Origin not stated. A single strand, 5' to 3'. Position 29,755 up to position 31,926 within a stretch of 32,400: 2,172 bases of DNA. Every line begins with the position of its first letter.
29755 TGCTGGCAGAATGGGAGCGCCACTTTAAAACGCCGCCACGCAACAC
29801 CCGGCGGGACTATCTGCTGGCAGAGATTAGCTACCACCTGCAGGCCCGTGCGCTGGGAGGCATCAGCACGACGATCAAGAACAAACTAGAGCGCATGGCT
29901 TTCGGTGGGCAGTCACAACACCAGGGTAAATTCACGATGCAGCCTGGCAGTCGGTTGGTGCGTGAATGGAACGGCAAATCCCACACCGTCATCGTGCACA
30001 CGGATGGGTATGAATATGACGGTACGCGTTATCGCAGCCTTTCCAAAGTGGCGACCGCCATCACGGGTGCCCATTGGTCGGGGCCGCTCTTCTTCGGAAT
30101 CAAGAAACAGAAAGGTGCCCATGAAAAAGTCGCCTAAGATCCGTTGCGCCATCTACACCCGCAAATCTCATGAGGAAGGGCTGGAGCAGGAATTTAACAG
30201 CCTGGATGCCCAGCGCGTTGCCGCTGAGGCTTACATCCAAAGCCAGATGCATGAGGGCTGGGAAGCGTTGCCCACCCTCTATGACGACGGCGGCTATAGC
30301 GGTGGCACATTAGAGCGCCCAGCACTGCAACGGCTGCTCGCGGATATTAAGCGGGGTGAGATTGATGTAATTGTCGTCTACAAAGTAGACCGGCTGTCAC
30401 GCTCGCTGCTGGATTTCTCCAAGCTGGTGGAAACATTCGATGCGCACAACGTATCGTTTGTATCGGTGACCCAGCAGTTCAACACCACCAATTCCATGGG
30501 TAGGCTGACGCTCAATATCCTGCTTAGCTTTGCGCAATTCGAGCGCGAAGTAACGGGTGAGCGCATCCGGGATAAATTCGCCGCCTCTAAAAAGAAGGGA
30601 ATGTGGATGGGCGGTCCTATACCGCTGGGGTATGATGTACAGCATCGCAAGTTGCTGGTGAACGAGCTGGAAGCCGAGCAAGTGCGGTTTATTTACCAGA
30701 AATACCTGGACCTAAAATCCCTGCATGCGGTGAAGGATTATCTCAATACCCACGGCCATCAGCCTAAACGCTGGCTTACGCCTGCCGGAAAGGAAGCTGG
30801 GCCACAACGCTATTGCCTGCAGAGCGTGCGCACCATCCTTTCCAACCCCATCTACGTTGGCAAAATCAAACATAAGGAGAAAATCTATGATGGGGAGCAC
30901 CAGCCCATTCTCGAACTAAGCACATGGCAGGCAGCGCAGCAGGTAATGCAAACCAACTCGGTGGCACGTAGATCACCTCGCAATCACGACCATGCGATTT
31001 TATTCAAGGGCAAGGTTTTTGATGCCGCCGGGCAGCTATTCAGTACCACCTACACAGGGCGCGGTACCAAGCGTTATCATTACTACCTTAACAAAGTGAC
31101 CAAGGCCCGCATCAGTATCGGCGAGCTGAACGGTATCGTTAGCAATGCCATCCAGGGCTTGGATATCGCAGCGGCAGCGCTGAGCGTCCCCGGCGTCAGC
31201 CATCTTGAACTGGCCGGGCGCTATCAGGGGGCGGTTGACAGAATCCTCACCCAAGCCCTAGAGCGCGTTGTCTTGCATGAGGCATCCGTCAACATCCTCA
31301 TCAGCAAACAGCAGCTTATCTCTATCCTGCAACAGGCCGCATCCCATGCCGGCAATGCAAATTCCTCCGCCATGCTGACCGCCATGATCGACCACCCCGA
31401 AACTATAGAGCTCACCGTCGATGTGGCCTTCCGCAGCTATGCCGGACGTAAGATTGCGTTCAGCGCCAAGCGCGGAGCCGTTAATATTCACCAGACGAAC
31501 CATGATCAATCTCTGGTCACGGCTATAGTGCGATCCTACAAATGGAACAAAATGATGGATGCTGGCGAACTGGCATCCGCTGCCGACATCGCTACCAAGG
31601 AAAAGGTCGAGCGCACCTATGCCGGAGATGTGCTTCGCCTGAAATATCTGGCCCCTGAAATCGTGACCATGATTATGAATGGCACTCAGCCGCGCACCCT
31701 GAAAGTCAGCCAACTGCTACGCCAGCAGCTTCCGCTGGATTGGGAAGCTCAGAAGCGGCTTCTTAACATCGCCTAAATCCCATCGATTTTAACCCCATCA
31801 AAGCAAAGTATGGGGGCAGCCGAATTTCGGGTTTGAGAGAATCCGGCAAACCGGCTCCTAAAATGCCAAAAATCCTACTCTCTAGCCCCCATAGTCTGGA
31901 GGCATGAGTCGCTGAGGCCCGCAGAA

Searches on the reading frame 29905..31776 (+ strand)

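Call 45: search_protein_families(library=phrogs, proteins=[window:29905-31776:+], max_evalue=0.001)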
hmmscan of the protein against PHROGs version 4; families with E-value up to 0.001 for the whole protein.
window:29905-31776:+ (623 aa): 5 families
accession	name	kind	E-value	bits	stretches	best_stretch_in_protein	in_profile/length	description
phrog_95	-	integration and excision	6.4e-95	320.1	1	69-394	73-401/651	integrase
phrog_125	-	DNA, RNA and nucleotide metabolism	2.9e-44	152.5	1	72-351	13-251/254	DNA invertase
phrog_14161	-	other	1.1e-30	107.9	1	499-621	15-139/143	recombinase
phrog_7701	-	DNA, RNA and nucleotide metabolism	2.7e-07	32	1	238-275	3-40/137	DNA invertase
phrog_6620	-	integration and excision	3.4e-07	31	1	31-210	8-176/201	transposase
